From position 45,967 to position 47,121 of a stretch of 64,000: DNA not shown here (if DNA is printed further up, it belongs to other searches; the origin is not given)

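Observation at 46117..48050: An AT-rich (about 40% GC) three-gene island of orphan proteins abuts an orphan T9SS CTD remnant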

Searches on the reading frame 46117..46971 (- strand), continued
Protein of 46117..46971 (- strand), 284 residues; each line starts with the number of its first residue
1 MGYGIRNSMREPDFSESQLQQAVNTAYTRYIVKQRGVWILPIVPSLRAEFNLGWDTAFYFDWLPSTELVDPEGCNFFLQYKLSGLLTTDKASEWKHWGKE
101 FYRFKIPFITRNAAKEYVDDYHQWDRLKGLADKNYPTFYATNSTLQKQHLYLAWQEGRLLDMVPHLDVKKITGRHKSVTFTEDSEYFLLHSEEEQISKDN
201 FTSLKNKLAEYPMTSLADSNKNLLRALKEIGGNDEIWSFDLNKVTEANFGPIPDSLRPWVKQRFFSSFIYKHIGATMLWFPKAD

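Call 46: search_dna_similar(query=window:46117-46947:-, collection=phages, mode=protein, max_rows=20)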
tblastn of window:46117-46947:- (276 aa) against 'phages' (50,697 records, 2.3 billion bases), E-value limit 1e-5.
No match.

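Call 48: get_annotated_region(hit=H1, flank=7000)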
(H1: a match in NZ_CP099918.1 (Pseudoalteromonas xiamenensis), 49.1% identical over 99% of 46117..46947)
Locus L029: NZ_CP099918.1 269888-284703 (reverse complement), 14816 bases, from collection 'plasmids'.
description: Pseudoalteromonas xiamenensis strain PSDB plasmid unnamed
organism: Pseudoalteromonas xiamenensis (NCBI taxid 882626)
taxonomy: Bacteria; Pseudomonadota; Gammaproteobacteria; Alteromonadales; Pseudoalteromonadaceae; Pseudoalteromonas; Pseudoalteromonas xiamenensis
host: -; source: Anadara tuberculosa; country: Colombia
typing (MOB-suite, as given by PLSDB): non-mobilizable
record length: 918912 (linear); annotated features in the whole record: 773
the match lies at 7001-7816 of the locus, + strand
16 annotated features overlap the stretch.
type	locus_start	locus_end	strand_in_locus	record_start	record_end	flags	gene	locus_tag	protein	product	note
CDS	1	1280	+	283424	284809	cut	-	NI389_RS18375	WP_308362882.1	S41 family peptidase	GO:0006508 - proteolysis [Evidence IEA]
CDS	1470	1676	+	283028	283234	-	-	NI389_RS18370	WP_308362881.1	hypothetical protein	-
CDS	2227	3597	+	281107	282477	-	-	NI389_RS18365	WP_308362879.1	DUF6765 family protein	-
CDS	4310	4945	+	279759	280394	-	-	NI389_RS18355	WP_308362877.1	hypothetical protein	-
CDS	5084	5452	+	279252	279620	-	-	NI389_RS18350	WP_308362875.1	molecular chaperone DnaJ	-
CDS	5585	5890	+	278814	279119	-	-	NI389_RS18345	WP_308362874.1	hypothetical protein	-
CDS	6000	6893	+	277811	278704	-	-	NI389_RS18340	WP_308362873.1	hypothetical protein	-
CDS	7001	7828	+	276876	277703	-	-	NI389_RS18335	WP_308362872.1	hypothetical protein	-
CDS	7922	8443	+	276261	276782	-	-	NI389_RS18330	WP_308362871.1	cysteine hydrolase family protein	-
CDS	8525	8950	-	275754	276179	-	-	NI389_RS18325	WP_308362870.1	transposase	-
CDS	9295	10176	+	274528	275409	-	-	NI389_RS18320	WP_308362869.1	polysaccharide deacetylase family protein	GO:0005975 - carbohydrate metabolic process [Evidence IEA]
CDS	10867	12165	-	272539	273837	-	-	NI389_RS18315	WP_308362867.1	HAMP domain-containing sensor histidine kinase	GO:0007165 - signal transduction [Evidence IEA]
CDS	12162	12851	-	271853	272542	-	-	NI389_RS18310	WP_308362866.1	response regulator transcription factor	GO:0000160 - phosphorelay signal transduction system [Evidence IEA]; GO:0006355 - regulation of DNA-templated ...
CDS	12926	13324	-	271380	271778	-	-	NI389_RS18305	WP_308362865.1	hypothetical protein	-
CDS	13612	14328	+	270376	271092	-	-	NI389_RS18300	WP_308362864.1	DUF4386 family protein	-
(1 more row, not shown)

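Call 62: find_related_loci(query=A1, collection=viral_contigs, flank=8000)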
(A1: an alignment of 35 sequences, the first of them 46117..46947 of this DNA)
Query A1 (276 aa) in viral_contigs; peptide patterns used: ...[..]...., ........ (x = any residue, [..] = any of these).
5 stretches matched a pattern; 1 encode a relative of the query (tblastn E <= 1e-3); 1 distinct loci.
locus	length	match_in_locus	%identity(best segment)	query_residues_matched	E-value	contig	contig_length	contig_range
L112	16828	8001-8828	51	1-275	6e-93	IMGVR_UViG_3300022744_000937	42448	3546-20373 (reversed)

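Call 69: search_protein_families(library=pfam, proteins=[L112:1900-3021:-, L112:3023-4300:-, L112:4297-5853:-, L112:5884-6810:-, L112:6894-7757:+, L112:8950-9780:-, L112:9838-10560:-, L112:10600-14478:-, L012:112-630:+, L011:6914-7234:+], max_evalue=0.001)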
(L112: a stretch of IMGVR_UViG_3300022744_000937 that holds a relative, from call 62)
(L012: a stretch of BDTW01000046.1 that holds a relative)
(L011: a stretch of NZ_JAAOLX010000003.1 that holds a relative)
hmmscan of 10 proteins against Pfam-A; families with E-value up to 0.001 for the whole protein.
L112:1900-3021:- (373 aa): 2 families
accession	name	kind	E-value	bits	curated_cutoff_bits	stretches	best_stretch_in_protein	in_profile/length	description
PF13166.12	AAA_13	-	3e-13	49.8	36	2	139-282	493-628/713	AAA domain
PF13304.12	AAA_21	-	0.00048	20.7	27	0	111-232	220-302/304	AAA domain, putative AbiEii toxin, Type IV TA system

L112:3023-4300:- (425 aa): 1 family
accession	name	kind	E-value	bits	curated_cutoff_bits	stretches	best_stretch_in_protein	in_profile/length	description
PF01420.25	Methylase_S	-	6.3e-31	108.3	22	2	218-400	3-166/168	Type I restriction modification DNA specificity domain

L112:4297-5853:- (518 aa): 5 families
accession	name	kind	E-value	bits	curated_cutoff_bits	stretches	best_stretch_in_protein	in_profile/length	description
PF02384.22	N6_Mtase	-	2.1e-115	385.8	20.4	1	171-479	2-310/311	N-6 DNA Methylase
PF12161.14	HsdM_N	-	6.7e-15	56.3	24.5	1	10-157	1-133/135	HsdM N-terminal domain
PF07669.17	Eco57I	-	4.6e-06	27.3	25.3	1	264-385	57-165/171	Eco57I restriction-modification methylase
PF01170.24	UPF0020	-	0.00028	21.1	22.3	0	214-304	25-132/197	RMKL-like, methyltransferase domain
PF05175.20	MTS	-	0.00093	19.3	23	0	214-304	29-109/170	Methyltransferase small domain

L112:5884-6810:- (308 aa): 1 family
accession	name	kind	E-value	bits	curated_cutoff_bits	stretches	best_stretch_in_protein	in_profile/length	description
PF13280.12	WYL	-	2.9e-13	50.1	21.8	1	130-197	1-69/70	WYL domain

L112:6894-7757:+ (287 aa): 1 family
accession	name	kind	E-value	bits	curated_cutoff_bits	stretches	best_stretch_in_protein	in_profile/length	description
PF01936.24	NYN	-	1.3e-14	55.4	24.2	1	18-176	4-141/145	NYN domain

L112:8950-9780:- (276 aa): 1 family
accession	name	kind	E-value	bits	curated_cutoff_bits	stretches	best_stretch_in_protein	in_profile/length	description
PF13365.12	Trypsin_2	-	1.8e-05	26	27.6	1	37-211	1-136/144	Trypsin-like peptidase domain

L112:9838-10560:- (240 aa): 0 families

L112:10600-14478:- (1292 aa): 1 family
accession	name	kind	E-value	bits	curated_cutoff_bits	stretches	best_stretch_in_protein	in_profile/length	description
PF13401.12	AAA_22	-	1.5e-06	29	27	1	185-293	7-119/130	AAA domain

L012:112-630:+ (172 aa): 0 families

L011:6914-7234:+ (106 aa): 0 families

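Call 70: search_protein_families(library=pfam, proteins=[L017:2747-3709:+, L017:4334-5284:+, L017:5346-6008:+, L017:7157-7633:+, L017:7982-8953:-, L017:8988-11084:-, L016:5015-5959:+, L016:6896-7747:-, L016:4438-4974:+, L029:6000-6893:+], max_evalue=0.001)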
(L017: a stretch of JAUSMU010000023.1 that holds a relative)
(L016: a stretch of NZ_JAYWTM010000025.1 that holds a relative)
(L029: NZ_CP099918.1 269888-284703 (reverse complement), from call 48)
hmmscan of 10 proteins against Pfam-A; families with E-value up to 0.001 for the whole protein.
L017:2747-3709:+ (320 aa): 0 families

L017:4334-5284:+ (316 aa): 1 family
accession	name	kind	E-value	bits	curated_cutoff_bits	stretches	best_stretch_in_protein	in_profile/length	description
PF06189.17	5-nucleotidase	-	7.6e-114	380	28.2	1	1-312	1-301/302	5'-nucleotidase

L017:5346-6008:+ (220 aa): 0 families

L017:7157-7633:+ (158 aa): 1 family
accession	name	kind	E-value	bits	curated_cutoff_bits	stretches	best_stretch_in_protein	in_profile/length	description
PF01844.29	HNH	-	2.5e-07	31.2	21.4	1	93-128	12-47/47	HNH endonuclease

L017:7982-8953:- (323 aa): 2 families
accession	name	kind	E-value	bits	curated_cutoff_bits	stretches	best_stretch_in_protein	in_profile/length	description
PF13280.12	WYL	-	2.8e-12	46.9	21.8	1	157-224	1-69/70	WYL domain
PF25583.1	WCX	-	0.00017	22.3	23.9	1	254-310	2-56/76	WCX domain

L017:8988-11084:- (698 aa): 24 families
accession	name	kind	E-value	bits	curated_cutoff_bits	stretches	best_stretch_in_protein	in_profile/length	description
PF00004.35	AAA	-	1e-43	149.3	21.2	2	494-616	1-130/131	ATPase family associated with various cellular activities (AAA)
PF07728.20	AAA_5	-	6.2e-12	46.1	22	1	252-372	1-139/139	AAA domain (dynein-related subfamily)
PF13401.12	AAA_22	-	2.1e-08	35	27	0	491-515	5-29/130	AAA domain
PF05496.18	RuvB_N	-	2.2e-08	34.5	27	0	245-278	28-61/159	Holliday junction DNA helicase RuvB P-loop domain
PF13191.12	AAA_16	-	1.5e-07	32.6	32.6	0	236-275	12-49/167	AAA ATPase domain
PF13238.12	AAA_18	-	2.1e-07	31.9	29.4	0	253-283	1-25/128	AAA domain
PF13521.12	AAA_28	-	2.7e-07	31.4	27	0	493-527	1-35/164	AAA domain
PF00910.28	RNA_helicase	-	4.4e-07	30.8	21.5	0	253-278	1-26/105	RNA helicase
PF05729.18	NACHT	-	1e-06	29.1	26.7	0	494-515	3-24/167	NACHT domain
PF13207.12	AAA_17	-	3e-06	28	27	0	497-551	1-54/136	AAA domain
PF13671.12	AAA_33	-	3.3e-06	27.9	27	0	254-286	3-32/143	AAA domain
PF13479.12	AAA_24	-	3.5e-06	27.4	27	0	250-272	2-24/195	AAA domain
PF20030.5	bpMoxR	-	1e-05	25.2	27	0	252-280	33-61/205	MoxR domain in the MoxR-vWA-beta-propeller ternary systems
PF06068.19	TIP49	-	1.4e-05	24.9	23.8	0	486-536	44-97/347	TIP49 P-loop domain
PF02367.23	TsaE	-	1.9e-05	25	26.6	0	247-283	18-53/128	Threonylcarbamoyl adenosine biosynthesis protein TsaE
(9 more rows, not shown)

L016:5015-5959:+ (314 aa): 0 families

L016:6896-7747:- (283 aa): 1 family
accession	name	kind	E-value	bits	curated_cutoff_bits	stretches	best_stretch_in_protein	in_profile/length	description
PF02086.21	MethyltransfD12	-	2.2e-28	100.1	22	1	38-262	1-249/253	D12 class N6 adenine-specific DNA methyltransferase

L016:4438-4974:+ (178 aa): 0 families

L029:6000-6893:+ (297 aa): 0 families

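Call 73: find_encoding_contigs(protein=P0047, flank=7000, max_places=2)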
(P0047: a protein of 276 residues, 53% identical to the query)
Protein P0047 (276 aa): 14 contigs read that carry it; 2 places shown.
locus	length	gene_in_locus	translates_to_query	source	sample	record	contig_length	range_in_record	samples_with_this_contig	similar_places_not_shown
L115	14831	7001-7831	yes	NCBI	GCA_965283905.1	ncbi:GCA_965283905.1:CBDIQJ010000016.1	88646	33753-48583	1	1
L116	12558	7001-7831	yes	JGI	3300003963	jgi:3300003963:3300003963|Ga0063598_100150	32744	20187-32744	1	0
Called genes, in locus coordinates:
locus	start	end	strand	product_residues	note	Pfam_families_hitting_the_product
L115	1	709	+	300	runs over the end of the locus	PF02653:BPD_transp_2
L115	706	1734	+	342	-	PF02653:BPD_transp_2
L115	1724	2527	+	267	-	PF13476:AAA_23 (faint), PF00005:ABC_tran, PF02463:SMC_N (faint), PF12399:BCA_ABC_TP_C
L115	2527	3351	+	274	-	PF13476:AAA_23, PF00005:ABC_tran, PF02463:SMC_N (faint), PF13175:AAA_15 (faint), PF13304:AAA_21 (weak)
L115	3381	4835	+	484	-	PF00171:Aldedh, PF05893:LuxC (weak)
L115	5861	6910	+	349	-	-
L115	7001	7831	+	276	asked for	-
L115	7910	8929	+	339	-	PF00571:CBS (faint)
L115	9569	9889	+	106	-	-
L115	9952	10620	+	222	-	PF00072:Response_reg, PF00486:Trans_reg_C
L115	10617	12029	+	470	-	PF08521:2CSK_N, PF26769:HAMP_PhoQ, PF00512:HisKA, PF02518:HATPase_c, PF13581:HATPase_c_2 (weak)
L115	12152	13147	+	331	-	PF03401:TctC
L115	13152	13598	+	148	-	PF07331:TctB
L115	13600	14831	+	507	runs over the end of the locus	PF01970:TctA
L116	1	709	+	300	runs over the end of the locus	PF02653:BPD_transp_2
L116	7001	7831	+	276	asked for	-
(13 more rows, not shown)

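Call 74: find_encoding_contigs(protein=P0093, flank=7000, max_places=2)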
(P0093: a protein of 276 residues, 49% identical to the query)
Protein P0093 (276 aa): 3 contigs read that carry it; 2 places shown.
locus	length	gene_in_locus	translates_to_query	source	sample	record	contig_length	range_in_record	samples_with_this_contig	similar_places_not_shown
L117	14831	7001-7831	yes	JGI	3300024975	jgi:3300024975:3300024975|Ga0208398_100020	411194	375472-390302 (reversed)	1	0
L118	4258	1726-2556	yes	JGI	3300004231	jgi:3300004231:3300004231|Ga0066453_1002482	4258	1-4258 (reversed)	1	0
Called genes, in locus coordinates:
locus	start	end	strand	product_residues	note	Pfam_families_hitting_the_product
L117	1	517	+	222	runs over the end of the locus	PF01750:HycI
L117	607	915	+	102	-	PF01455:HupF_HypC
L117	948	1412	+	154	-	PF07449:HyaE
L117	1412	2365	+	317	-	PF04809:HupH_C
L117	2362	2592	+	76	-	PF00301:Rubredoxin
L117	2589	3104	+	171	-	PF11939:NiFe-hyd_HybE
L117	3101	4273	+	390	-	PF00374:NiFeSe_Hases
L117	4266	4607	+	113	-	PF01155:HypA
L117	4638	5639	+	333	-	PF02492:cobW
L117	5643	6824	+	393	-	PF17788:HypF_C, PF22521:HypF_C_2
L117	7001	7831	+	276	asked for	-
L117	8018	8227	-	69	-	-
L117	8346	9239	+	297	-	PF11185:DUF2971 (weak)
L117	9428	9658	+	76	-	PF01455:HupF_HypC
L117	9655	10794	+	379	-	PF01924:HypD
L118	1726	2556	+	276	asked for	-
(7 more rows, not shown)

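Call 87: fold_search(model_id=the predicted structure, library=viral)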
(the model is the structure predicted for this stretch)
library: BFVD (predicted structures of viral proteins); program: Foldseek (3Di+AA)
matches with E <= 10: 216; with E <= 0.001: 0
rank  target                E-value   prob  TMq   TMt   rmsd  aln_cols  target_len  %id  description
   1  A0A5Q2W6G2            3.1e-01  0.03  0.11  0.13  19.1       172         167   10  (no name in the UniProt tables at hand)
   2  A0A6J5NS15            3.3e-01  0.08  0.07  0.12  19.7        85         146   10  Ssb Single-stranded DNA-binding protein [uncultured Caudovirales phage]
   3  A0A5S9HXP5            3.3e-01  0.04  0.10  0.07  29.1       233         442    9  Uncharacterized protein [Tenacibaculum phage PTm1]
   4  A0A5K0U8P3            3.9e-01  0.03  0.08  0.07  15.2       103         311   10  Endonuclease/exonuclease/phosphatase family protein [Yasminevirus sp. GU-2018]
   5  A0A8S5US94            5.0e-01  0.04  0.13  0.15  18.4       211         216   12  Uncharacterized protein [Siphoviridae sp. ctPJ52]
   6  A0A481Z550            5.9e-01  0.03  0.09  0.08  17.1       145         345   12  Endonuclease/exonuclease/phosphatase family protein [Pithovirus LCPAC201]
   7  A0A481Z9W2            5.9e-01  0.02  0.10  0.09  17.7       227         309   12  Uncharacterized protein [Pithovirus LCPAC304]
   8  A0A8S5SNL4            5.9e-01  0.02  0.10  0.06  23.5       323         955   10  Uncharacterized protein [Podoviridae sp. ctIKM86]
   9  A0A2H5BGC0            6.3e-01  0.03  0.11  0.13  19.0       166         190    9  1,4-dihydroxy-6-naphthoate synthase [Vibrio phage Ceto]
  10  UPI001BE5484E         6.6e-01  0.02  0.09  0.11  19.7       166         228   17  (no name look-up for this kind of identifier)
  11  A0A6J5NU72            7.5e-01  0.02  0.11  0.14  18.7       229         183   13  DUF669 domain-containing protein [uncultured Caudovirales phage]
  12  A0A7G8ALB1            7.5e-01  0.01  0.08  0.09  17.4       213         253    9  (no name in the UniProt tables at hand)
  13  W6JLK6                7.9e-01  0.02  0.09  0.09  19.4       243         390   14  Uncharacterized protein [Alphaentomopoxvirus acuprea]
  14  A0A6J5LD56            8.4e-01  0.16  0.13  0.32  13.6       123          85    4  Uncharacterized protein [uncultured Caudovirales phage]
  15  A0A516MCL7            9.4e-01  0.02  0.11  0.05  19.6       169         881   11  (no name in the UniProt tables at hand)
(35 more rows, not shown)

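Call 88: search_protein_representatives(alignment_id=A1)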
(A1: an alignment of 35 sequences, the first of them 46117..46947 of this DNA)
Query: 35 sequences, 276 profile positions. Proteins with E-value up to 0.001 (for the whole library): 274; up to 1e-10: 95; up to 1e-30: 61. The best 150 are listed.
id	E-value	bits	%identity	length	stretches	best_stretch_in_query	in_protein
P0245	3.2e-106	371.4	-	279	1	1-274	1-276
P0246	6.5e-95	334.3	-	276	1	1-274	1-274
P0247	2.1e-93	329.3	-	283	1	1-275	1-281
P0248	7.9e-91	320.9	-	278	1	1-275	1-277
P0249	1.2e-88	313.8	-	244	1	1-165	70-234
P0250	3.5e-88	312.2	-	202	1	1-182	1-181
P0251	4.4e-88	311.9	-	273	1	1-274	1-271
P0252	4.4e-79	282.3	-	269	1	2-272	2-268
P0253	2.6e-76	273.3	-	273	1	1-267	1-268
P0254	5.2e-76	272.3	-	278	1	1-275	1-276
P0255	2.7e-75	269.9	-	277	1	1-261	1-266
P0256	5.8e-74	265.6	-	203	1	74-275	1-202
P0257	5.3e-73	262.4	-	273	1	90-275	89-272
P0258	1.1e-71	258.1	-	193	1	58-222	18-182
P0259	6.2e-71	255.6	-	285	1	1-270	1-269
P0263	5.7e-66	239.3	-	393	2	1-261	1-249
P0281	5.0e-46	173.9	-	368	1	1-220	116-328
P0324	3.1e-14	69.7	-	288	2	67-230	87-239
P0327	9.6e-13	64.8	-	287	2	66-239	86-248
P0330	1.6e-12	64.0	-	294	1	66-226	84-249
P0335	2.1e-11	60.4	-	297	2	61-240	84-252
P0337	6.0e-11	58.9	-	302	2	66-224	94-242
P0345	2.1e-09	53.8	-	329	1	66-210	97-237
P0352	8.6e-09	51.8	-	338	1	66-222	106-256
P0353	8.7e-09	51.8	-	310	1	66-262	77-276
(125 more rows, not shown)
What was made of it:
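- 46117..46947 (-): p276: 276-aa member of a widespread uncharacterised family. The longest ORF reaches 46971 (284 aa). Candidate PD-(D/E)xK-like nuclease. Profile search finds 274 clusters at E<=1e-3 (call 88).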

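Call 89: search_protein_families(library=pfam, proteins=[P0324, P0327, P0330, P0335, P0337, P0345, P0352, P0353, P0263, P0281], max_evalue=0.01)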
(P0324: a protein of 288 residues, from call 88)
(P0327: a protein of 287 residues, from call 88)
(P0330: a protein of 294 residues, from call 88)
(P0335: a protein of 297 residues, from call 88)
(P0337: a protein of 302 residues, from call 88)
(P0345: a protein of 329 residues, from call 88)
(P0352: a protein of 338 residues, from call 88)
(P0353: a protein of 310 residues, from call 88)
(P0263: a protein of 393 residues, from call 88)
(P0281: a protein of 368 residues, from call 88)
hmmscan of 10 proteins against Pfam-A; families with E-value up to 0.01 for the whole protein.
P0324 (288 aa): 0 families

P0327 (287 aa): 0 families

P0330 (294 aa): 0 families

P0335 (297 aa): 0 families

P0337 (302 aa): 0 families

P0345 (329 aa): 0 families

P0352 (338 aa): 0 families

P0353 (310 aa): 0 families

P0263 (393 aa): 0 families

P0281 (368 aa): 0 families
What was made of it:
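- Tried and rejected: Pfam on 10 distant p276 relatives (call 89).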

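Call 95: list_cluster_members(proteins=[P0070, P0097, P0120, P0153, P0001, P0121])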
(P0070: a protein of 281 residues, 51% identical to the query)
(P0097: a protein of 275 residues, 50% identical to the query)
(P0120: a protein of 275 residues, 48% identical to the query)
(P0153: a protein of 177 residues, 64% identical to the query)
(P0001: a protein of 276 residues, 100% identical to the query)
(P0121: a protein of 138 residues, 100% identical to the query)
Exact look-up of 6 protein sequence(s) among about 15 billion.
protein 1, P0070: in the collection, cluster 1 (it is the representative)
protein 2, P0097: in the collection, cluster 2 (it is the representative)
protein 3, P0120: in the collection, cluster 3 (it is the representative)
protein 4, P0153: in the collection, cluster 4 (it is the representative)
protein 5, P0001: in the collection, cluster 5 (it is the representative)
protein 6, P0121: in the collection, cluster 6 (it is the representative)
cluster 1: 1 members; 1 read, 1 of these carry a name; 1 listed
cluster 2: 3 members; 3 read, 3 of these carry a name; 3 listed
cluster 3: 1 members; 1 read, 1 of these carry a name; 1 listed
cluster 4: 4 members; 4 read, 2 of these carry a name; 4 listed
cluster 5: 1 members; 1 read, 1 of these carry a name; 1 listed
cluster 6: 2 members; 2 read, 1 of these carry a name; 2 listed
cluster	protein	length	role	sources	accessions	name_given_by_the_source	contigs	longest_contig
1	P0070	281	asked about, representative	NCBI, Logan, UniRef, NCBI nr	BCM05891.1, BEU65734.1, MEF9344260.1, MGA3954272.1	hypothetical protein ACI2S5_24270 [Ralstonia nicotianae] | hypothetical protein n=1 Tax=Ralstonia solanacearum species complex TaxID=3116862 ... | hypothetical protein [Ralstonia solanacearum]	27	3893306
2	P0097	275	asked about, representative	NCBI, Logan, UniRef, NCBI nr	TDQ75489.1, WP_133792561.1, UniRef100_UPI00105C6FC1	hypothetical protein [Paraburkholderia silvatlantica] | hypothetical protein n=1 Tax=Paraburkholderia silvatlantica TaxID=321895 ...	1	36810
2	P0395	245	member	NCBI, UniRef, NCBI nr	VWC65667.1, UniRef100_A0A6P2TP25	hypothetical protein BLA18112_01524 [Burkholderia lata] | Uncharacterized protein n=2 Tax=Burkholderia lata (strain ATCC 17760 / DSM 23089 / LMG ...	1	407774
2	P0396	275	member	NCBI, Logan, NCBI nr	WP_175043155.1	hypothetical protein [Burkholderia lata]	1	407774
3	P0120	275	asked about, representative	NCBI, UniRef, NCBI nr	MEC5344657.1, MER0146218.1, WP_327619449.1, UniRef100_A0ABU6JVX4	hypothetical protein ABRZ24_18860 [Brenneria populi] | Uncharacterized protein n=1 Tax=Brenneria populi TaxID=1505588 RepID=A0ABU6JVX4_9GAMM | hypothetical protein [Brenneria populi Li et al. 2015]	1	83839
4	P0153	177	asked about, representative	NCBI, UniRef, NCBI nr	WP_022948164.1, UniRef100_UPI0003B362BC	hypothetical protein [Methylohalobius crimeensis] | hypothetical protein n=1 Tax=Methylohalobius crimeensis TaxID=244365 RepID=UPI0003B362BC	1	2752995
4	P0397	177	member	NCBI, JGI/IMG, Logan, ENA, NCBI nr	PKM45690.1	MAG: hypothetical protein CVV05_05360 [Gammaproteobacteria bacterium ... | hypothetical protein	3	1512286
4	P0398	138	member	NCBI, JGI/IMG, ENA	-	-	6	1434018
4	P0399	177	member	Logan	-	-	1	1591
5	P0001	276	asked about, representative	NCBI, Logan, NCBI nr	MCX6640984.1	MAG: hypothetical protein NTW14_10990 [bacterium] | hypothetical protein [bacterium]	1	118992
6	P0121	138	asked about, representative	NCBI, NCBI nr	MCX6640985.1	MAG: hypothetical protein NTW14_10995 [bacterium] | hypothetical protein [bacterium]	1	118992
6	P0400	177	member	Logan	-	-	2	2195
